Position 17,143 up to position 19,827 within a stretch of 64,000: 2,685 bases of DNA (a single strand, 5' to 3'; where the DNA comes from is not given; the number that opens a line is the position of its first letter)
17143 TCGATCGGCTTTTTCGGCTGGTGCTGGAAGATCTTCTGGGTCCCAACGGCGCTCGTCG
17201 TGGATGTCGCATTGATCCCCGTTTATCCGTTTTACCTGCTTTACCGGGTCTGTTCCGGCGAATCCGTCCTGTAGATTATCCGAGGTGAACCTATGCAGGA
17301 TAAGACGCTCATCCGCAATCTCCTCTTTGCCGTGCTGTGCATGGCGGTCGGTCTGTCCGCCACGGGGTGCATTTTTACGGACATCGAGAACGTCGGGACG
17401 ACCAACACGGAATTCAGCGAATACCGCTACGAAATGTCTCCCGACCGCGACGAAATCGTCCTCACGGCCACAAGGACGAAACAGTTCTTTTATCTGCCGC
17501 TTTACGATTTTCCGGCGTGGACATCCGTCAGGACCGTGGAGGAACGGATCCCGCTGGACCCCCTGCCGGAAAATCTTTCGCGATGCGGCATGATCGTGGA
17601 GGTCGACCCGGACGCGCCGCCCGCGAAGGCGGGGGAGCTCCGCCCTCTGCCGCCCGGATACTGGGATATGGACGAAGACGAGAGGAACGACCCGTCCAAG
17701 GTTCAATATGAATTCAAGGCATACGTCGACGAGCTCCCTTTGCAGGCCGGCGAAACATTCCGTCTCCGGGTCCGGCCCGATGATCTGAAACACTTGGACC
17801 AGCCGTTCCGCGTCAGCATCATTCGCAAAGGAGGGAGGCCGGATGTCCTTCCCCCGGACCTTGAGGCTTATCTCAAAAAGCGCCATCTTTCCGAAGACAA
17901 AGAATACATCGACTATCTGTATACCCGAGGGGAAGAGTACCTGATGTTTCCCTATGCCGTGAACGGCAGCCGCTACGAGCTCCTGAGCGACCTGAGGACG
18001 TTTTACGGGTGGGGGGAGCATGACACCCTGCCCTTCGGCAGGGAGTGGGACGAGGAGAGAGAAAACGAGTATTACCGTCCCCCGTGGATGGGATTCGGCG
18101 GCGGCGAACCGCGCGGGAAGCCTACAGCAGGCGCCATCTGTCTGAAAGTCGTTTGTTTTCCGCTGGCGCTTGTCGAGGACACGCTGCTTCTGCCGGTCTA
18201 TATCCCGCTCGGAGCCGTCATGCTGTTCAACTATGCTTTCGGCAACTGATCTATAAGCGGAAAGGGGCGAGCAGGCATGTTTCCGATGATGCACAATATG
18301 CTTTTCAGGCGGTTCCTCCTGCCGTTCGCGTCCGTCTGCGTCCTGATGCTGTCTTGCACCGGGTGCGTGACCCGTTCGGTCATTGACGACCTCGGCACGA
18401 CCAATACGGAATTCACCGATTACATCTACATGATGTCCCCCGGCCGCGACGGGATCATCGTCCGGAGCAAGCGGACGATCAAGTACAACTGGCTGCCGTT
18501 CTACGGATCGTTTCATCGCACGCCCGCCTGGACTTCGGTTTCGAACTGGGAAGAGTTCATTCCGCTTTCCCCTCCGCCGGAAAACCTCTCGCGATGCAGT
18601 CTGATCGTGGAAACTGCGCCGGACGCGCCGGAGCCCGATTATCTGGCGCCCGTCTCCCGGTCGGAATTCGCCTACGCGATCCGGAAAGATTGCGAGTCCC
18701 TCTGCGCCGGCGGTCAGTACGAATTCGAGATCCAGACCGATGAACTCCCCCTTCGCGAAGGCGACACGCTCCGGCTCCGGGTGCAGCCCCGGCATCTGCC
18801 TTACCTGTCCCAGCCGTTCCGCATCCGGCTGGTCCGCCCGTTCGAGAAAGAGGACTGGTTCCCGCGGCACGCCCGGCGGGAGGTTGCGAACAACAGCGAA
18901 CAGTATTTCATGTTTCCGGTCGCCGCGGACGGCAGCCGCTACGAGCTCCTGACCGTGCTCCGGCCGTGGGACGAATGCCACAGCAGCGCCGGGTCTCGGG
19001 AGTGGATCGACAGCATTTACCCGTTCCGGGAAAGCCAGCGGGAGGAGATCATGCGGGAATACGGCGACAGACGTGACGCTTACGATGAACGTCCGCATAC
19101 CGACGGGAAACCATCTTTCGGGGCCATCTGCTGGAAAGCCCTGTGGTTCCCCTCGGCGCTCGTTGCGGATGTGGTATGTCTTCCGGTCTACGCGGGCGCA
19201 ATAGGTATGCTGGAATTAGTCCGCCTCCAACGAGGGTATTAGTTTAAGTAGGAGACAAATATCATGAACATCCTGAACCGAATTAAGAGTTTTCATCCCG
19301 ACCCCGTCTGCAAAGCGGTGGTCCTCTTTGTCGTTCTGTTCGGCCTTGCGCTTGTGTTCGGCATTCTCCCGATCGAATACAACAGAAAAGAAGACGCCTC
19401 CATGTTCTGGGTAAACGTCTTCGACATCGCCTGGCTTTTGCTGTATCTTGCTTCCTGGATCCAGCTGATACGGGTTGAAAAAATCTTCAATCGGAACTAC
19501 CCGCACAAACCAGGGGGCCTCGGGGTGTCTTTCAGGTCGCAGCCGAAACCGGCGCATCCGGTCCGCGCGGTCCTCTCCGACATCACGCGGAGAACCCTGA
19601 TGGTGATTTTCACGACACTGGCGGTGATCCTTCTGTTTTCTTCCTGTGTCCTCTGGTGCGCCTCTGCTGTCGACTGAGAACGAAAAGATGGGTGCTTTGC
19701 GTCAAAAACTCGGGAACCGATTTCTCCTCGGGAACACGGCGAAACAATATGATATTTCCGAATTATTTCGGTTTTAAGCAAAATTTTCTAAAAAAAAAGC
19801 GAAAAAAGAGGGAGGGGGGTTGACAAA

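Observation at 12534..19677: Tandem array of five (plus one decayed) paralogous lipoproteins that look like YceK/YidQ split by a ~250 aa variable insert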

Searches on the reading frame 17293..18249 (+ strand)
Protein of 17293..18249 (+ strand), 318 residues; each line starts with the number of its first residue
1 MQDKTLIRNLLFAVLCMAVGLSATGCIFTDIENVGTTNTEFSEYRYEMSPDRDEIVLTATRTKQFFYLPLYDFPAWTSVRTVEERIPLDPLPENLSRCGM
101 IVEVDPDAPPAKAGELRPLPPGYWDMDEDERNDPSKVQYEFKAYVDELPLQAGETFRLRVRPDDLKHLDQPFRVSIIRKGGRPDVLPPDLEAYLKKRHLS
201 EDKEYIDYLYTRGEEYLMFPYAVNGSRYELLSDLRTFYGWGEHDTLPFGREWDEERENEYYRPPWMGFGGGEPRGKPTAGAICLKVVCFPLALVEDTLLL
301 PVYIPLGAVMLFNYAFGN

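Call 3: search_protein_families(library=pfam, proteins=[window:17293-18249:+], max_evalue=1)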
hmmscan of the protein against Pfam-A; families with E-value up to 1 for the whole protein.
window:17293-18249:+ (318 aa): 1 family
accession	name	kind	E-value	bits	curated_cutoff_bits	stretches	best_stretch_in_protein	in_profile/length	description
PF07119.17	DUF1375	-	0.015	15.9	20.3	1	273-302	20-49/51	Protein of unknown function (DUF1375)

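Call 6: search_protein_families(library=ncbifam, proteins=[window:17293-18249:+], max_evalue=1)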
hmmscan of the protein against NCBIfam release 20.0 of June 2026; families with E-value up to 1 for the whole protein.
window:17293-18249:+ (318 aa): 1 family
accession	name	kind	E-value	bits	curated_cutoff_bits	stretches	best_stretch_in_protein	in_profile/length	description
NF007555.1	PRK10175.1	equivalog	0.49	10.7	123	1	284-305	49-70/75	YceK/YidQ family lipoprotein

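Call 11: search_protein_families(library=pfam, alignment_id=A2, max_evalue=1)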
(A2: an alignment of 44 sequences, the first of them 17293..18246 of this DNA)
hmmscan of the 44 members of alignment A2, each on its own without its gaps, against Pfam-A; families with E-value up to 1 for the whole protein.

A. member 1, window:17293-18246:+ (318 aa): 1 family
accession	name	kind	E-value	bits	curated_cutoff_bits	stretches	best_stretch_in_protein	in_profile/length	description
PF07119.17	DUF1375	-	0.015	15.9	20.3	1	273-302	20-49/51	Protein of unknown function (DUF1375)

B. families by the number of members that match (of 44 scanned): 7 families
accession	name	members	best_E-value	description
PF07119.17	DUF1375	3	0.015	Protein of unknown function (DUF1375)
PF19214.5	CoV_S2_C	1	0.015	Coronavirus spike glycoprotein S2, intravirion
PF14340.12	DUF4395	1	0.11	Domain of unknown function (DUF4395)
PF05598.16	DUF772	1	0.13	Transposase domain (DUF772)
PF04619.18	Adhesin_Dr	1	0.14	Dr-family adhesin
PF02323.20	ELH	1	0.15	Egg-laying hormone precursor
PF08272.16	Zn_Ribbon_Topo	1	0.29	Topoisomerase I zinc-ribbon-like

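Call 23: search_protein_representatives(alignment_id=A2)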
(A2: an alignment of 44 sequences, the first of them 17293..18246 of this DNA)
Query: 44 sequences, 303 profile positions. Proteins with E-value up to 0.001 (for the whole library): 103; up to 1e-10: 60; up to 1e-30: 22. The best 103 are listed.
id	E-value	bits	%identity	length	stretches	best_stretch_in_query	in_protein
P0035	2.7e-137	473.5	-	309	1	3-300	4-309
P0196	1.6e-95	336.3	-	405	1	1-300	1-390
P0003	1.2e-92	326.9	-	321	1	3-301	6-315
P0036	3.0e-89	315.7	-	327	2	1-275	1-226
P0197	3.6e-86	305.7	-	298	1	1-295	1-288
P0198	1.4e-80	287.2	-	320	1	1-300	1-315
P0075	2.3e-77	276.7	-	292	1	1-299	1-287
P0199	3.0e-73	263.2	-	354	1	1-297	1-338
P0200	2.1e-72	260.4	-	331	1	6-293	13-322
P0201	4.8e-71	256.0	-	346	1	14-297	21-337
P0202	4.4e-68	246.3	-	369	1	10-295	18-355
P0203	9.7e-68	245.1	-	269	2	1-183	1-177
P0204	5.9e-67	242.5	-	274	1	7-300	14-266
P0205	5.5e-58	213.1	-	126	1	3-122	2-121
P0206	9.1e-55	202.5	-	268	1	16-299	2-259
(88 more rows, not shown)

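Call 26: predict_structure(alignment_id=A2)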
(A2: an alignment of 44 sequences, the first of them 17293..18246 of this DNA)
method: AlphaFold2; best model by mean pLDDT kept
length: 318 residues; sequences in the alignment: 44
mean_pLDDT: 79.8   pTM: 0.68
mean pLDDT of the five models: 79.8, 77.7, 77.0, 75.4, 72.9
residues with pLDDT >= 90: 116; 70-90: 124; 50-70: 58; < 50: 20
segments of 3 or more residues with pLDDT < 50: 118-126, 239-244
pLDDT, mean of each block of 10 residues (from residue 1): 86 83 57 79 91 94 84 87 95 94 97 63 47 76 91 96 96 91 77 85 84 89 96 69 58 79 52 63 72 70 77 76
secondary structure, 60 per line:
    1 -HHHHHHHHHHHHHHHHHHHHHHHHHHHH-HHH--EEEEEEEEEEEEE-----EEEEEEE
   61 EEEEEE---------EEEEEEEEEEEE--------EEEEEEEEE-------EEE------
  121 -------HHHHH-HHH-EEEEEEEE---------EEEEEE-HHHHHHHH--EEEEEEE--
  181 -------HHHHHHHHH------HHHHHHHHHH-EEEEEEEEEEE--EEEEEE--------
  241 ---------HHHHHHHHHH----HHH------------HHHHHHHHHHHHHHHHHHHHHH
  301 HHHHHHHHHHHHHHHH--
elements in order: H2-29 E36-48 E54-66 E76-87 E96-104 E112-114 H128-132 E138-145 E155-160 H162-169 E172-178 H188-196 H203-212 E214-224 E227-232 H250-259 H279-316

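Call 32: fold_search(model_id=the predicted structure, library=pdb)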
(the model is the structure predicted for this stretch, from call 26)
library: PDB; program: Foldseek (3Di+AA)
matches with E <= 10: 418; with E <= 0.001: 0
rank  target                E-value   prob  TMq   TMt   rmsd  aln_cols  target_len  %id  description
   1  7omm_B                5.7e-01  0.15  0.10  0.21   6.1        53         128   11  Cryo-EM structure of N. gonorhoeae LptDE in complex with ProMacrobodies (MBPs have not been built de novo) (released 2022-05-04)
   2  7aed_A                6.8e-01  0.20  0.13  0.26   4.9        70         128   10  VirB8 domain of PrgL from Enterococcus faecalis pCF10 (released 2020-11-18)
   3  3bf2                  7.7e-01  0.30  0.14  0.31   3.6        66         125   14  Crystal structure of the A1KSW9_NEIMF protein from Neisseria meningitidis. Northeast Structural Genomics Consortium targ (released 2007-12-04)
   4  7aed_B                8.1e-01  0.16  0.12  0.24   5.1        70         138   10  VirB8 domain of PrgL from Enterococcus faecalis pCF10 (released 2020-11-18)
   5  3f8h_A                8.1e-01  0.12  0.10  0.20  12.1        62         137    8  Crystal structure of a putative polyketide cyclase (tm1040_3560) from silicibacter sp. tm1040 at 2.00 A resolution (released 2008-11-25)
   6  3aca_A                8.1e-01  0.04  0.11  0.16  16.0       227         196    8  Crystal structure of human NUDT5 complexed with 8-oxo-dADP and manganese (released 2011-01-12)
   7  2qux_B                9.7e-01  0.38  0.12  0.26   3.5        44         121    7  PP7 coat protein dimer in complex with RNA hairpin (released 2007-12-18)
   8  4if8_B                9.7e-01  0.01  0.08  0.07  20.5       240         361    8  Structure Of Vaspin (released 2013-02-13)
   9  2qux_D                1.1e+00  0.35  0.11  0.25   3.7        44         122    7  PP7 coat protein dimer in complex with RNA hairpin (released 2007-12-18)
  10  5ig0                  1.1e+00  0.21  0.10  0.22   5.0        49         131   22  Crystal structure of S. rosetta CaMKII hub (released 2016-03-23)
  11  1q40_C                1.1e+00  0.11  0.10  0.18   8.8        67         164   13  Crystal structure of the C. albicans Mtr2-Mex67 M domain complex (released 2003-12-09)
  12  2qud_B                1.2e+00  0.41  0.11  0.25   3.5        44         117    7  PP7 Coat Protein Dimer (released 2007-12-18)
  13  3en1_B                1.2e+00  0.18  0.11  0.17   4.6        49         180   12  Crystal structure of Toluene 2,3-Dioxygenase (released 2009-03-17)
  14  2qux_A                1.3e+00  0.28  0.11  0.23   4.0        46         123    9  PP7 coat protein dimer in complex with RNA hairpin (released 2007-12-18)
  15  6gru_A                1.3e+00  0.03  0.11  0.16  16.9       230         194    8  Crystal structure of human NUDT5 (released 2018-06-27)
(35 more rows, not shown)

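Call 53: search_protein_families(library=pfam, alignment_id=A5, max_evalue=1)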
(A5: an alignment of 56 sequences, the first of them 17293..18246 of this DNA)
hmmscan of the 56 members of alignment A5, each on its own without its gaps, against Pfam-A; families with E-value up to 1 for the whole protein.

A. member 1, window:17293-18246:+ (318 aa): 1 family
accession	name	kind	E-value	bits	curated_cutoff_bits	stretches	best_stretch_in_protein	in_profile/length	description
PF07119.17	DUF1375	-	0.015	15.9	20.3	1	273-302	20-49/51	Protein of unknown function (DUF1375)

B. families by the number of members that match (of 56 scanned): 28 families (the first 25 are shown)
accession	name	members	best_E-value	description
PF04647.20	AgrB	2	0.0019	Accessory gene regulator B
PF07119.17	DUF1375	2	0.015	Protein of unknown function (DUF1375)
PF13567.11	DUF4131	2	0.017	Domain of unknown function (DUF4131)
PF19856.4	DUF6331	1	0.024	Family of unknown function (DUF6331)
PF07833.16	Cu_amine_oxidN1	1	0.038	Copper amine oxidase N-terminal domain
PF00499.25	Oxidored_q3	1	0.042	NADH-ubiquinone/plastoquinone oxidoreductase chain 6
PF04515.18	Choline_transpo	1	0.06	Plasma-membrane choline transporter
PF00487.30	FA_desaturase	1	0.069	Fatty acid desaturase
PF13592.12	HTH_33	1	0.088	Winged helix-turn helix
PF03884.20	YacG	1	0.12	DNA gyrase inhibitor YacG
PF02080.26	TrkA_C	1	0.13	TrkA-C domain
PF19214.5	CoV_S2_C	1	0.13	Coronavirus spike glycoprotein S2, intravirion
PF12804.13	NTP_transf_3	1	0.15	MobA-like NTP transferase domain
PF05545.16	FixQ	1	0.15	Cbb3-type cytochrome oxidase component FixQ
PF08726.16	EFhand_Ca_insen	1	0.15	Ca2+ insensitive EF hand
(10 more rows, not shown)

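Call 55: search_protein_families(library=padloc, proteins=[window:17293-18249:+], max_evalue=0.1)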
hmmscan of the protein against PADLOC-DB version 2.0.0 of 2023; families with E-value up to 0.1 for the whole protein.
window:17293-18249:+ (318 aa): 0 families

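Call 56: search_protein_families(library=phrogs, proteins=[window:17293-18249:+], max_evalue=0.1)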
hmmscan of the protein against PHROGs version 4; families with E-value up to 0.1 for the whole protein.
window:17293-18249:+ (318 aa): 0 families

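Call 69: search_solved_structures(query=A2, max_evalue=10)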
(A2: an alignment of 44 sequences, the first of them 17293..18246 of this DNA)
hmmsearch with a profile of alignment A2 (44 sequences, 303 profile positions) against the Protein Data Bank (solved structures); distinct sequences matched with E-value up to 10: 7.
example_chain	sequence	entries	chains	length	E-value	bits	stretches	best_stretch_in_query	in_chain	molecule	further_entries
1v75_A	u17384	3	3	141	0.31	13.5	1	148-199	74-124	Hemoglobin D alpha chain | Hemoglobin D subunit alpha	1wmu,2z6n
1hbr_A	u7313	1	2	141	0.45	13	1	148-197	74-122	PROTEIN (HEMOGLOBIN D)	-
3bcq_A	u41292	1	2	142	0.55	12.7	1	150-196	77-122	Alpha-chain hemoglobin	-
8h5s_A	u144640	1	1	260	0.6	12.6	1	57-127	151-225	Beta-phosphoglucomutase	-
9iux_A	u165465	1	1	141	0.67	12.4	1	139-195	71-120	Hemoglobin subunit mu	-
3bj1_A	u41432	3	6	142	1.2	11.6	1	156-195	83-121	hemoglobin alpha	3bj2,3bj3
1xq5_A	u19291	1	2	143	1.8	11.1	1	155-195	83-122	Hemoglobin alpha-1 chain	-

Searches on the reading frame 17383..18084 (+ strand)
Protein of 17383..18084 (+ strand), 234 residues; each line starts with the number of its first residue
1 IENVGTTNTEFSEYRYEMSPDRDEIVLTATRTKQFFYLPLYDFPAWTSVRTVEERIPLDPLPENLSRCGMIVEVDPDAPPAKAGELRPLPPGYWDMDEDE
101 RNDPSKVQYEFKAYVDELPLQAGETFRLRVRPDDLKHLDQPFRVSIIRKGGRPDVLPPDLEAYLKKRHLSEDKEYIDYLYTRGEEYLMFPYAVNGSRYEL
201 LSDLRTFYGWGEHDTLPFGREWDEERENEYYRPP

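Call 70: predict_structure(alignment_id=A6)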
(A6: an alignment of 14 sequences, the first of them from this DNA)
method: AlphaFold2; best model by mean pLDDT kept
length: 234 residues; sequences in the alignment: 14
mean_pLDDT: 76.7   pTM: 0.71
mean pLDDT of the five models: 76.7, 76.2, 74.9, 74.6, 72.0
residues with pLDDT >= 90: 77; 70-90: 91; 50-70: 25; < 50: 41
segments of 3 or more residues with pLDDT < 50: 87-97, 99-102, 208-214, 219-234
pLDDT, mean of each block of 10 residues (from residue 1): 72 87 91 81 85 91 89 95 61 42 63 86 93 94 88 70 81 80 86 95 62 46 43 34
secondary structure, 60 per line:
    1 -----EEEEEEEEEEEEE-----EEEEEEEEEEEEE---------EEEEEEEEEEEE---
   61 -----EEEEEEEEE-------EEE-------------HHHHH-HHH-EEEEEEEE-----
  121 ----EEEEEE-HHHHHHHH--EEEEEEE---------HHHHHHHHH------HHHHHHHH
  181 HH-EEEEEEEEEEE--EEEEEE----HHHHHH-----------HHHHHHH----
elements in order: E6-18 E24-36 E46-57 E66-74 E82-84 H98-102 E108-115 E125-130 H132-139 E142-148 H158-166 H173-182 E184-194 E197-202 H207-212 H224-230

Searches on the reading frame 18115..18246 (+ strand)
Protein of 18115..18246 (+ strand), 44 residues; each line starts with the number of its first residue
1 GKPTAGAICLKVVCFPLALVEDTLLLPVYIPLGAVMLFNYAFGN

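Call 77: find_homologous_proteins(query=window:18115-18246:+, max_evalue=10)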
Query seq(44 aa) (44 aa): 1 proteins with E <= 10 among 1 candidates.
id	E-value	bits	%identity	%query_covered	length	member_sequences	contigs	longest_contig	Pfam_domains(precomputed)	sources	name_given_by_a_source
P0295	1.2e-18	82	98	95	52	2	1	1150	-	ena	-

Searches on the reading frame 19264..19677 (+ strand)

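Call 3: search_protein_families(library=pfam, proteins=[window:19264-19677:+], max_evalue=1)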
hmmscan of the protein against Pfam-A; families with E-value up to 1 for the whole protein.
window:19264-19677:+ (137 aa): 1 family
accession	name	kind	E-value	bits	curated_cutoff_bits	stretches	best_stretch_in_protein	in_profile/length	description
PF11837.13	INV_N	-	0.89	10.5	27.8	0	14-38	22-46/109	Beta-fructofuranosidase, N-terminal domain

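Call 6: search_protein_families(library=ncbifam, proteins=[window:19264-19677:+], max_evalue=1)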
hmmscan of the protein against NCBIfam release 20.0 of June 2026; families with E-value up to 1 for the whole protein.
window:19264-19677:+ (137 aa): 2 families
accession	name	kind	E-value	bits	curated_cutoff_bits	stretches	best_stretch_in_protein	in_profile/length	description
NF047648.1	MIGRI_fam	equivalog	0.031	14.5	28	1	100-131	19-50/55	protein MIGRI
NF004688.0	PRK06030.1-3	equivalog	0.058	13.5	136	1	3-78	5-80/123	hypothetical protein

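Call 55: search_protein_families(library=padloc, proteins=[window:19264-19677:+], max_evalue=0.1)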
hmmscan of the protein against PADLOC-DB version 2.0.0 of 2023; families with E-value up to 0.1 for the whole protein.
window:19264-19677:+ (137 aa): 0 families

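Call 56: search_protein_families(library=phrogs, proteins=[window:19264-19677:+], max_evalue=0.1)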
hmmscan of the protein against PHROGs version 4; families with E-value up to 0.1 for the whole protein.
window:19264-19677:+ (137 aa): 0 families
